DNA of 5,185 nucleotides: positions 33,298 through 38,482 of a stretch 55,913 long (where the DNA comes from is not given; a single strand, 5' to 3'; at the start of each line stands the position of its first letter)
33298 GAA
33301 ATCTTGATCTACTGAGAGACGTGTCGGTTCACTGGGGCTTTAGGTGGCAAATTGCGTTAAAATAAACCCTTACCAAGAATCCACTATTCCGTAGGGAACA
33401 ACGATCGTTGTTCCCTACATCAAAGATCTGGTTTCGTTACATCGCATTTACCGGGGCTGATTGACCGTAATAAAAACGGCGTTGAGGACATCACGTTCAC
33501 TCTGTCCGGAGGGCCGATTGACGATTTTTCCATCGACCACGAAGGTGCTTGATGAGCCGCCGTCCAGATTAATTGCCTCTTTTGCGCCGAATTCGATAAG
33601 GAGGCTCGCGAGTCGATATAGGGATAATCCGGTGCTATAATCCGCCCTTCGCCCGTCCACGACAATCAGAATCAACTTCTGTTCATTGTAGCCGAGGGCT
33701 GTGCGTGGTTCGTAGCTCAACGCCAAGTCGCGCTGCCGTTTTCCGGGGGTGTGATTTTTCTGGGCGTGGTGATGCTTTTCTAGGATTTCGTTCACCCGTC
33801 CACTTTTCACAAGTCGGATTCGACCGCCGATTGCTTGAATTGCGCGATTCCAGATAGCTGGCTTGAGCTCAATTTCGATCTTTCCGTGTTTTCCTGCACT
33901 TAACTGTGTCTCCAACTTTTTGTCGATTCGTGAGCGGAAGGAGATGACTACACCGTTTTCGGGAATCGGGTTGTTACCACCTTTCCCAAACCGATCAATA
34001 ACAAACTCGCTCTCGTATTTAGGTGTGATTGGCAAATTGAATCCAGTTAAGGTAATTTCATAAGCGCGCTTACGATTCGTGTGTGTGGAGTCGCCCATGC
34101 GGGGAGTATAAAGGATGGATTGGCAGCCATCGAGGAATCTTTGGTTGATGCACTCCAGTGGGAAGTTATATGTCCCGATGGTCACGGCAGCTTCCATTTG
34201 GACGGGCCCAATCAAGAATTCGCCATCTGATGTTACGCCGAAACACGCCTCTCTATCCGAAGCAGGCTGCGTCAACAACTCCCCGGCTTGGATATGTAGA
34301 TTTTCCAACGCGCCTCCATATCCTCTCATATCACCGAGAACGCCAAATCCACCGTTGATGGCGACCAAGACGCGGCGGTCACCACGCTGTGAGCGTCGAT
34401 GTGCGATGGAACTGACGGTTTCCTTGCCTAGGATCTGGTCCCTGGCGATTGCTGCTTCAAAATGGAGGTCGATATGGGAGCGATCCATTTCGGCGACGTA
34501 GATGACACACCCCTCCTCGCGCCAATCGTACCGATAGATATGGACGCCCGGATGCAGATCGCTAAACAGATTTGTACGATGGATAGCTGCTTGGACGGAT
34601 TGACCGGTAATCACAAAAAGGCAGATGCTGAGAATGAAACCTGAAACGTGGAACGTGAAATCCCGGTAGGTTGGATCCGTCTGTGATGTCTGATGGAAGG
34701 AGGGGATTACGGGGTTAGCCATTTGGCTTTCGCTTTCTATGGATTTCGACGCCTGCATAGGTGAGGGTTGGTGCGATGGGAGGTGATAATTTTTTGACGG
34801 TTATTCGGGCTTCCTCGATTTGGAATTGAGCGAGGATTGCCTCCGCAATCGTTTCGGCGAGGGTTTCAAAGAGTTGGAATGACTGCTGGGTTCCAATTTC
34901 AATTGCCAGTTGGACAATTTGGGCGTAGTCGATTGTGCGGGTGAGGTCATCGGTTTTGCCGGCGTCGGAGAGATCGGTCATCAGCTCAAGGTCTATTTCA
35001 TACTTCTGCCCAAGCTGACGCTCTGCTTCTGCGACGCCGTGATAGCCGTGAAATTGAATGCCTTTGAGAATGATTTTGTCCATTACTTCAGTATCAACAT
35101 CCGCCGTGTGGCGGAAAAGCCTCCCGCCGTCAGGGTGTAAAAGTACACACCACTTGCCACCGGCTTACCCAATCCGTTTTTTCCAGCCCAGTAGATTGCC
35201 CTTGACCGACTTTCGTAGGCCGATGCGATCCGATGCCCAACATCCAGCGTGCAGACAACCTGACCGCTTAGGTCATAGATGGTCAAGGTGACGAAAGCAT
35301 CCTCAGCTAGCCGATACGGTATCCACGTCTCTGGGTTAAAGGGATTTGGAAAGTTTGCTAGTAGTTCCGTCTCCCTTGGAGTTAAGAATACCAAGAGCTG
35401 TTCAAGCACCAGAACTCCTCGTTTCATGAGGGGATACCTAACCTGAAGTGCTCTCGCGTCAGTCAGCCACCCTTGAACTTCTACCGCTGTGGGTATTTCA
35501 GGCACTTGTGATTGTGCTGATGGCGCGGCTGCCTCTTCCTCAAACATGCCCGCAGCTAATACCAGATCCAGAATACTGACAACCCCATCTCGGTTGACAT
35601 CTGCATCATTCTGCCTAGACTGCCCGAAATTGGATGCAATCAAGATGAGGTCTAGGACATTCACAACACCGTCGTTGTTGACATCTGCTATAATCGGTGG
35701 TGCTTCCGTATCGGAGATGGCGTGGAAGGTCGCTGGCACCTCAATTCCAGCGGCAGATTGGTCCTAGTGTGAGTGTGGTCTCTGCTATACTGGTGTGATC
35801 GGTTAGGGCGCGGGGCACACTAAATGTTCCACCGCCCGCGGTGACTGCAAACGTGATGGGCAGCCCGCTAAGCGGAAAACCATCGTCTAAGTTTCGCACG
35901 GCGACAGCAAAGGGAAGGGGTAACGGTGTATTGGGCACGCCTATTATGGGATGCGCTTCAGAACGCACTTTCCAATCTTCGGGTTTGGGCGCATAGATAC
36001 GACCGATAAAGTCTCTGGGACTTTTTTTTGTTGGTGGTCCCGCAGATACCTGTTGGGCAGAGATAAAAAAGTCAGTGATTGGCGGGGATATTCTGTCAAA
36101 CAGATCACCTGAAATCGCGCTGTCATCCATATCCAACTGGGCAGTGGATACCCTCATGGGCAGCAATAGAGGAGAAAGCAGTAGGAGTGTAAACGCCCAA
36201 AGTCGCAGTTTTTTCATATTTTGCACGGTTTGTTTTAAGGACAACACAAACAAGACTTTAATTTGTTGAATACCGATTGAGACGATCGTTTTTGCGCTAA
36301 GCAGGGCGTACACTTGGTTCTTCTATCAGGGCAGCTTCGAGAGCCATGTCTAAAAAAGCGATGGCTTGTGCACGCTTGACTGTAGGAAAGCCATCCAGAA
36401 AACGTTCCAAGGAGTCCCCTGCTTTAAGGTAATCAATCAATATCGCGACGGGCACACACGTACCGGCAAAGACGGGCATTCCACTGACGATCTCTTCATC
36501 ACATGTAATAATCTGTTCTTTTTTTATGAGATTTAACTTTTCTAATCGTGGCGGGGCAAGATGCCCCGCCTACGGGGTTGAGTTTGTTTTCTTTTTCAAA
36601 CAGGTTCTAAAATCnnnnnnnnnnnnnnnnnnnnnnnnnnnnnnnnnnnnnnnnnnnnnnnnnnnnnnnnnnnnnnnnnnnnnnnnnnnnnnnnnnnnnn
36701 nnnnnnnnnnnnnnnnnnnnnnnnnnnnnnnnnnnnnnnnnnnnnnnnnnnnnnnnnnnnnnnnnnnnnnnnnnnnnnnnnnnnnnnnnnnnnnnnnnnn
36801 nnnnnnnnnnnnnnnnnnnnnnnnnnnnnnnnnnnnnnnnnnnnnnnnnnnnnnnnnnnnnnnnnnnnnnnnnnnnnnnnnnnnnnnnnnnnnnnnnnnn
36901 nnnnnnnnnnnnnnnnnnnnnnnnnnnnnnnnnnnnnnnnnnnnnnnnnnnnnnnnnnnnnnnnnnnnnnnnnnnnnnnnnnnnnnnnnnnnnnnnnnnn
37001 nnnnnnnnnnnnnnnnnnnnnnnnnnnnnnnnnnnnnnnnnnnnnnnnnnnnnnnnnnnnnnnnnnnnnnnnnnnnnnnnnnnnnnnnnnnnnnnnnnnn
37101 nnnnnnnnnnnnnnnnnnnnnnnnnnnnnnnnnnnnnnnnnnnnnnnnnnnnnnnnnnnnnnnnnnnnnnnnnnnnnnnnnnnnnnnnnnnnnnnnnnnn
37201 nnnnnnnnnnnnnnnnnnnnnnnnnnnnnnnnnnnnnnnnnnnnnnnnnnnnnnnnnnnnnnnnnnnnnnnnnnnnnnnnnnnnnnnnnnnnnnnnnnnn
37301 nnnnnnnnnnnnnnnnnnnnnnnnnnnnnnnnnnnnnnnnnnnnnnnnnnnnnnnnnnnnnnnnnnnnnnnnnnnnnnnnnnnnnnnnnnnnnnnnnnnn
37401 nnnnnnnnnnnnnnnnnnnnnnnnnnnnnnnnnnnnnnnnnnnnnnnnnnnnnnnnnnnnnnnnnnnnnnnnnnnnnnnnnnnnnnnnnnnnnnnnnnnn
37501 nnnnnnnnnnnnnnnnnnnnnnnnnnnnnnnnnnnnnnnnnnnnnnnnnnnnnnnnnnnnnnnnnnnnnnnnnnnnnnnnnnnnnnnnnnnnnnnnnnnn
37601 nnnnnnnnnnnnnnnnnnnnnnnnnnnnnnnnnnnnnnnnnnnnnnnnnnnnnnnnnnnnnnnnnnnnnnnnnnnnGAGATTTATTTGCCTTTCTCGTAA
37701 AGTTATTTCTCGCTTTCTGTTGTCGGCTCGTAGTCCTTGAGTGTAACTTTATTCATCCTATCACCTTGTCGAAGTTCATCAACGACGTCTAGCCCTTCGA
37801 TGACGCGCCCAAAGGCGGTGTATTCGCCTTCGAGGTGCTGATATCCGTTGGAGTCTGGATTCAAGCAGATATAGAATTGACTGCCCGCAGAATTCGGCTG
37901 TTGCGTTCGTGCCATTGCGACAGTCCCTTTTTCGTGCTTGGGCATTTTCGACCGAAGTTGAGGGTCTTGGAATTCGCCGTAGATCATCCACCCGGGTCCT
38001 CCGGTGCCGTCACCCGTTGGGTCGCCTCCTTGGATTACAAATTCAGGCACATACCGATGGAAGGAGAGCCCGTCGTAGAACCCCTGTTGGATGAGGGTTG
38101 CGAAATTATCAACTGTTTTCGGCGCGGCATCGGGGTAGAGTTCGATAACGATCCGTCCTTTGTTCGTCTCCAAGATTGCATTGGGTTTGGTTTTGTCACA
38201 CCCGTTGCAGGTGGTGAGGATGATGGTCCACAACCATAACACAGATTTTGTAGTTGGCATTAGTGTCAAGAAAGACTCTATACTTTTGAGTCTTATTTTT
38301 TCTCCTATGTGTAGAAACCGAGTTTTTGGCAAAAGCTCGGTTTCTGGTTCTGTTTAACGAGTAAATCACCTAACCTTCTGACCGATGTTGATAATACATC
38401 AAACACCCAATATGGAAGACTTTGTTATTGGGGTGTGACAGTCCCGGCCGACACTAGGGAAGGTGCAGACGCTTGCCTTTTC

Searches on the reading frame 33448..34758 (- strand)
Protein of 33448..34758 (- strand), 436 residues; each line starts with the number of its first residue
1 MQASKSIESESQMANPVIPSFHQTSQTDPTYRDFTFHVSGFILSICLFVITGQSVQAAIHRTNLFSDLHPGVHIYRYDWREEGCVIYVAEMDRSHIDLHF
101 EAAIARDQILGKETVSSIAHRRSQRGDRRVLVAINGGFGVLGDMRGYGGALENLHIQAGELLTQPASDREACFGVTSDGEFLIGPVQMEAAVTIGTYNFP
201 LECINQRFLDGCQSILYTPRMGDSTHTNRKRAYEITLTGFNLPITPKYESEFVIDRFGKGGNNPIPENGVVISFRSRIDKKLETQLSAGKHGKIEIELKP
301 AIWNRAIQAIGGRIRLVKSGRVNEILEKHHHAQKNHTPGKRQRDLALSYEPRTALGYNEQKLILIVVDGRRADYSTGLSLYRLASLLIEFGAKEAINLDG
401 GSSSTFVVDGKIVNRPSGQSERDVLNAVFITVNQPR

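Call 78: search_protein_families(library=pfam, proteins=[window:33448-34758:-], max_evalue=1e-8)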
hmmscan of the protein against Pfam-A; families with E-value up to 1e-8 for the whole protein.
window:33448-34758:- (436 aa): 1 family
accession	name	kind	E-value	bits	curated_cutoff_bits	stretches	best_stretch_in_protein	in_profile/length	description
PF09992.14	NAGPA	-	1.8e-32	113.3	25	1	259-430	17-168/169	Phosphodiester glycosidase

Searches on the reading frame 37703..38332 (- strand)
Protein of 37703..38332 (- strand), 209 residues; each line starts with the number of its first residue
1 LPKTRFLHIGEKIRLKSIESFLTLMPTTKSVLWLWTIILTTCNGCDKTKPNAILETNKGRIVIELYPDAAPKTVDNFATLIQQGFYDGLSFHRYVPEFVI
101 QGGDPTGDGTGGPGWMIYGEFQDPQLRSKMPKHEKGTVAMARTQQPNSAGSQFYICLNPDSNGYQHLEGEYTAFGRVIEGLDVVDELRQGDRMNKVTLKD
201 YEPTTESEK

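Call 78: search_protein_families(library=pfam, proteins=[window:37703-38332:-], max_evalue=1e-8)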
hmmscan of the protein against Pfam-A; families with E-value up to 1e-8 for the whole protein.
window:37703-38332:- (209 aa): 1 family
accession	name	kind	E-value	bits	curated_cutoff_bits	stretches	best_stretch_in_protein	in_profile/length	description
PF00160.26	Pro_isomerase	-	1.8e-45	155.5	21.7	1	54-194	4-144/159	Cyclophilin type peptidyl-prolyl cis-trans isomerase/CLD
